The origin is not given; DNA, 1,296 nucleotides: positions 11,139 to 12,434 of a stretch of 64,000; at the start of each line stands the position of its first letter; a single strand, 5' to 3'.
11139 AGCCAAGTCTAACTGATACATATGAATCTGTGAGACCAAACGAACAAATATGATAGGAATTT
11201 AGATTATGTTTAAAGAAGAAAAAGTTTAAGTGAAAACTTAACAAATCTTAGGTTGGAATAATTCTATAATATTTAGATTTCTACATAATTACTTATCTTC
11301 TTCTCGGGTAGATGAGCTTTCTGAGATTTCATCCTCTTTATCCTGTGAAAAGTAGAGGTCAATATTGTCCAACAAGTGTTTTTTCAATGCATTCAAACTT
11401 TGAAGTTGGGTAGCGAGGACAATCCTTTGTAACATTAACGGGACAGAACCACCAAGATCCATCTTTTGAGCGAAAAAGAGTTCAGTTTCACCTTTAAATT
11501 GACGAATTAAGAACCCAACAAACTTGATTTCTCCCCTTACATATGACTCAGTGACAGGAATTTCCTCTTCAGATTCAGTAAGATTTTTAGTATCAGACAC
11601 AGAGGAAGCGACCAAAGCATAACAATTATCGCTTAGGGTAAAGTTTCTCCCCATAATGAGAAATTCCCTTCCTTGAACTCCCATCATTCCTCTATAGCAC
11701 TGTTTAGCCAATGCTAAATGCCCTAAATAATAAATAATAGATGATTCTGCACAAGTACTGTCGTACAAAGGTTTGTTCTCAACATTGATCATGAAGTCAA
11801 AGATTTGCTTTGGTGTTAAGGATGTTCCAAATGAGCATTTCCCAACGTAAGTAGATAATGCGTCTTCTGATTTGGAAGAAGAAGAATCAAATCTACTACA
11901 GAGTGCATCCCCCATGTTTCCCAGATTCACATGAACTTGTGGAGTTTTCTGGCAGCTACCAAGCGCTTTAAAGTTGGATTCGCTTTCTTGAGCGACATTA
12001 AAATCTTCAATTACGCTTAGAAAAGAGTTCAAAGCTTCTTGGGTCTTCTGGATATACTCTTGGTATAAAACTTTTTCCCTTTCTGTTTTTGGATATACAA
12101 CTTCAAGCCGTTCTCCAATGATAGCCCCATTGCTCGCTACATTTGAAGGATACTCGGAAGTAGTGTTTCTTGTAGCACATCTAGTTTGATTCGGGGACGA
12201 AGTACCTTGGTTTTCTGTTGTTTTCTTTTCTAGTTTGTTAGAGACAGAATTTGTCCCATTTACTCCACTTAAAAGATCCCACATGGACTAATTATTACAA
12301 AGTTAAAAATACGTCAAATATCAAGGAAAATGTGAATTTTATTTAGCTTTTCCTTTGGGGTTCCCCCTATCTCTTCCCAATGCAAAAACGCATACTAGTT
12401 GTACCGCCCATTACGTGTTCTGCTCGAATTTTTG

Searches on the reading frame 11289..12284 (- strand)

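Call 33: search_protein_families(library=pfam, proteins=[window:11289-12284:-])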
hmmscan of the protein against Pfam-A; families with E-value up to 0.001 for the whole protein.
window:11289-12284:- (331 aa): 1 family
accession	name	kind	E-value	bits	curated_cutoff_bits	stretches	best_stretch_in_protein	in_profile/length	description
PF01852.25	START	-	0.00043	20.2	22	1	203-290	105-186/207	START domain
